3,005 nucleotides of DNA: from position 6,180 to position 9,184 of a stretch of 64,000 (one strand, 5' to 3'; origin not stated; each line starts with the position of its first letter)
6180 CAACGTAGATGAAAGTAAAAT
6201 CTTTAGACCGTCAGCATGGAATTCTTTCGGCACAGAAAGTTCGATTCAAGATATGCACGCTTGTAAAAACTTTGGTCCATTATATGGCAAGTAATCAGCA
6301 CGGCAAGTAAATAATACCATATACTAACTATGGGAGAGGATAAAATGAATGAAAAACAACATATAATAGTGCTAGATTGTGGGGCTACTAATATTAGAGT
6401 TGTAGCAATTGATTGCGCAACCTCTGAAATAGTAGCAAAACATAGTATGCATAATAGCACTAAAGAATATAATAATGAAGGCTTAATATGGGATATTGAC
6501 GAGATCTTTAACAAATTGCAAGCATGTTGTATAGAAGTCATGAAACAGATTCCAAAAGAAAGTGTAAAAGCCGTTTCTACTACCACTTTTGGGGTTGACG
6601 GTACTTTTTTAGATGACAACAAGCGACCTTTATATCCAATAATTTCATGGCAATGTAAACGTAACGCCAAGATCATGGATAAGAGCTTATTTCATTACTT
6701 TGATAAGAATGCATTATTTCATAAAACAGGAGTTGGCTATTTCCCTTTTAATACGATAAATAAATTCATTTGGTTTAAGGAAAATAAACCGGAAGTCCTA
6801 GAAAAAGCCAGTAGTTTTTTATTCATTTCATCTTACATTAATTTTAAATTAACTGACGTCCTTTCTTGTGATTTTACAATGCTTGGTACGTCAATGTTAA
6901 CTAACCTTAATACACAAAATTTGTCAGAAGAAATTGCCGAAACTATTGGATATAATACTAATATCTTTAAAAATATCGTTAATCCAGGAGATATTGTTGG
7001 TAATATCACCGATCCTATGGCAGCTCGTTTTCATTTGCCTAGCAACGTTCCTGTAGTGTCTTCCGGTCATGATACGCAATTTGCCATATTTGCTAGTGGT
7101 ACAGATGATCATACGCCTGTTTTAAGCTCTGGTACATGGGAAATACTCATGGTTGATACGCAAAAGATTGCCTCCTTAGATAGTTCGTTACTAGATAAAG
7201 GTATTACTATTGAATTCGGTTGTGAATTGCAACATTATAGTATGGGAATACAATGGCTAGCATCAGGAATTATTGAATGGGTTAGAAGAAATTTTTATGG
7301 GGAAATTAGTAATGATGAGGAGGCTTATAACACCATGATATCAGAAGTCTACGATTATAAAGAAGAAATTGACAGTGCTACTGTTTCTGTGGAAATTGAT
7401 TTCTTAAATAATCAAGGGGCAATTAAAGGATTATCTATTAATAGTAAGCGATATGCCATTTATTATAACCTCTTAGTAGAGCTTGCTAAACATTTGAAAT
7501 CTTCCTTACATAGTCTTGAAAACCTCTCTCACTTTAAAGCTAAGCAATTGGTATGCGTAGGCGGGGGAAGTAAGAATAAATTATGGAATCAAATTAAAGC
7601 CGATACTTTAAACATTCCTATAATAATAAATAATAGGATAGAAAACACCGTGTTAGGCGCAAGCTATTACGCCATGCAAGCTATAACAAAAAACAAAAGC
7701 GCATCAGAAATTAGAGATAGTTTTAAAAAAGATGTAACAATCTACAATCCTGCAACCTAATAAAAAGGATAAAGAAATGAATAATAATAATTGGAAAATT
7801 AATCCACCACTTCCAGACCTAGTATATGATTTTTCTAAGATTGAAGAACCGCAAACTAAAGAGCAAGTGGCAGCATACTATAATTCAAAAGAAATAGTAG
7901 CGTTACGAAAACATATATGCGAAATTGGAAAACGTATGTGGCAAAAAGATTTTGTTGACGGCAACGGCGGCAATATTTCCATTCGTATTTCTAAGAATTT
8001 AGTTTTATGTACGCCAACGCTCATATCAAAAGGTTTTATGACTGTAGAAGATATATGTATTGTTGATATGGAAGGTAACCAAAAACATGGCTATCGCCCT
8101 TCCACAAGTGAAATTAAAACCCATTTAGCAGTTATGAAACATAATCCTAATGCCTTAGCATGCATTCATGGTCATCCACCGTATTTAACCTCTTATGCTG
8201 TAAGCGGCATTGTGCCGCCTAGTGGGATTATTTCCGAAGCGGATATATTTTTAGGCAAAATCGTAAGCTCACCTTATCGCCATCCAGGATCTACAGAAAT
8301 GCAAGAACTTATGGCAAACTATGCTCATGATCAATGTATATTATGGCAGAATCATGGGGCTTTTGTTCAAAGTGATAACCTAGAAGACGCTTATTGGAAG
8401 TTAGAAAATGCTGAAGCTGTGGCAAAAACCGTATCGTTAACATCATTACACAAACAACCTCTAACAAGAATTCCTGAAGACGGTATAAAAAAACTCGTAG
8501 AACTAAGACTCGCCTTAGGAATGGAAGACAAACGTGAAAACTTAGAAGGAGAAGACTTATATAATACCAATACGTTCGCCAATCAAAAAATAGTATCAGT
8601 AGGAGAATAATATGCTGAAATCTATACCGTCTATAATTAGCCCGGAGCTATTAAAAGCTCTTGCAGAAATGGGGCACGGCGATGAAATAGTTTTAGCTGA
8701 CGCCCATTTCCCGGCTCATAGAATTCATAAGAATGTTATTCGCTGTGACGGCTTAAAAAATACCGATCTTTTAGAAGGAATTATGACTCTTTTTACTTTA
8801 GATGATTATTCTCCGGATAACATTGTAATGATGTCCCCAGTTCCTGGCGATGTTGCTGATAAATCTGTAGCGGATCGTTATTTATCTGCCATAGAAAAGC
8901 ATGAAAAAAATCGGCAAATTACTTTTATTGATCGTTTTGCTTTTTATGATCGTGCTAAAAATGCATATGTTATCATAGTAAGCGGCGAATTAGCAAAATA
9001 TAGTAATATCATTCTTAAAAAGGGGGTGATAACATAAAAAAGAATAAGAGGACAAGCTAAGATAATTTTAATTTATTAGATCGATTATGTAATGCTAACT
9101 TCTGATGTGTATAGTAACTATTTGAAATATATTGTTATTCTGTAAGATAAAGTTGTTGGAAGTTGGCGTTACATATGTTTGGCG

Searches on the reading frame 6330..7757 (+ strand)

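Call 12: search_protein_families(library=ncbifam, proteins=[window:6330-7757:+], max_evalue=0.00001)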
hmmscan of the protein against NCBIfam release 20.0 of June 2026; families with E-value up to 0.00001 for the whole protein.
window:6330-7757:+ (476 aa): 12 families
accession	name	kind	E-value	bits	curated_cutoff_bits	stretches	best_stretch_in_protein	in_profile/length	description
TIGR02628.1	fuculo_kin_coli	equivalog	5.9e-142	473.9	470.9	1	12-474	3-464/465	L-fuculokinase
TIGR02627.1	rhamnulo_kin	equivalog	3.5e-46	157.7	527.95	1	15-467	3-450/454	rhamnulokinase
TIGR01312.1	XylB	equivalog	1.7e-42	145.6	380.25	1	15-474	3-461/481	xylulokinase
NF007925.0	PRK10640.1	equivalog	3.5e-41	141.1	639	1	10-452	4-441/489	rhamnulokinase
NF008187.0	PRK10939.1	equivalog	1.9e-39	135.7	528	2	9-270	3-268/521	autoinducer-2 kinase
TIGR01311.1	glycerol_kin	equivalog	5.7e-32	110.7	590.35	1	11-474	2-472/496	glycerol kinase GlpK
NF000756.0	PRK00047.1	subfamily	7.4e-29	100.4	498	1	7-468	2-468/502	glycerol kinase GlpK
TIGR01314.1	gntK_FGGY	equivalog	2.8e-28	98.7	648.55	1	12-252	2-241/505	gluconokinase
NF003154.0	PRK04123.1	equivalog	1.6e-14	53.5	428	1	362-467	402-507/554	ribulokinase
TIGR01315.1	5C_CHO_kinase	subfamily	2.6e-13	49.6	408.7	1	362-473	400-513/541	FGGY family pentulose kinase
NF011601.0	PRK15027.1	equivalog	7.6e-13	47.7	912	1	69-273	58-259/484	xylulokinase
TIGR01234.1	L-ribulokinase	equivalog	1.1e-09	37.7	583.25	1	144-454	160-487/536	ribulokinase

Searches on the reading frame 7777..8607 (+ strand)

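Call 12: search_protein_families(library=ncbifam, proteins=[window:7777-8607:+], max_evalue=0.00001)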
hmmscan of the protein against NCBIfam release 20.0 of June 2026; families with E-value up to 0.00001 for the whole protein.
window:7777-8607:+ (277 aa): 24 families
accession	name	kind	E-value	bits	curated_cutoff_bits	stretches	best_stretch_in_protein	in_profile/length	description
NF040649.1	FucA_Meth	equivalog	1.1e-28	100.3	250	1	45-221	4-175/179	L-fuculose phosphate aldolase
NF043034.1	OxoTetrPhDc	equivalog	3.1e-28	99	250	1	42-232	4-196/205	3-oxo-tetronate 4-phosphate decarboxylase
NF005123.0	PRK06557.1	subfamily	2.8e-26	92.6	251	1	38-241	7-213/223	L-ribulose-5-phosphate 4-epimerase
NF006208.0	PRK08333.1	equivalog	1.9e-22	79.8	267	1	45-219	7-180/189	aldolase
NF005302.0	PRK06833.1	equivalog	6.4e-20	71.5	264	1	43-242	6-205/214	L-fuculose-phosphate aldolase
NF006413.0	PRK08660.1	equivalog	8.2e-20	71.4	203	1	45-226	4-181/184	aldolase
NF005984.0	PRK08087.1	subfamily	2.6e-18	66.6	264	1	42-230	5-192/215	L-fuculose-phosphate aldolase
NF004979.0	PRK06357.1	equivalog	2e-17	63.3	216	1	44-217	7-193/221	hypothetical protein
TIGR03328.1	salvage_mtnB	equivalog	5.4e-17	61.9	137.05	1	47-134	1-89/194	methylthioribulose 1-phosphate dehydratase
TIGR01086.1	fucA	equivalog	5.6e-16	58.9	400.25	1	42-218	4-179/214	L-fuculose-phosphate aldolase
NF053831.1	RU1PAldHalo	equivalog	2.2e-14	53.4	300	1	58-220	18-180/208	ribulose-1-phosphate aldolase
NF006047.0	PRK08193.1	subfamily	1.3e-13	51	257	1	42-223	4-200/231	L-ribulose-5-phosphate 4-epimerase AraD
NF009003.0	PRK12348.1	subfamily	2.4e-13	50.2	331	1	43-167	4-139/228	L-ribulose-5-phosphate 4-epimerase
NF002963.0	PRK03634.1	equivalog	4.4e-13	48.9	170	1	105-242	111-261/274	rhamnulose-1-phosphate aldolase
NF004527.0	PRK05874.1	equivalog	6.3e-13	48.8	308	1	48-194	12-161/218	L-fuculose-phosphate aldolase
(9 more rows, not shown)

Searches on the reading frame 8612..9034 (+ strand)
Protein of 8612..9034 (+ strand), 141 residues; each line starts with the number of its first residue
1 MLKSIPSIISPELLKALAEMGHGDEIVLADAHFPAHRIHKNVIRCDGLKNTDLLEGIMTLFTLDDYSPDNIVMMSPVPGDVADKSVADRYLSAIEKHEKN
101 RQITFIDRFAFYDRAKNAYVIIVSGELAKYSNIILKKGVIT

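Call 12: search_protein_families(library=ncbifam, proteins=[window:8612-9034:+], max_evalue=0.00001)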
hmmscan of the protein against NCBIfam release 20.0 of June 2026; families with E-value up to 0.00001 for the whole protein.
window:8612-9034:+ (141 aa): 2 families
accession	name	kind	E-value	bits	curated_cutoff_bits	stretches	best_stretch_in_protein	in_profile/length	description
NF011949.0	PRK15420.1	equivalog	5.9e-53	178.7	141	1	1-140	1-139/140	L-fucose mutarotase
NF008761.0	PRK11797.1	equivalog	2.8e-11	43.8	93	1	8-140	6-138/139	D-ribose pyranase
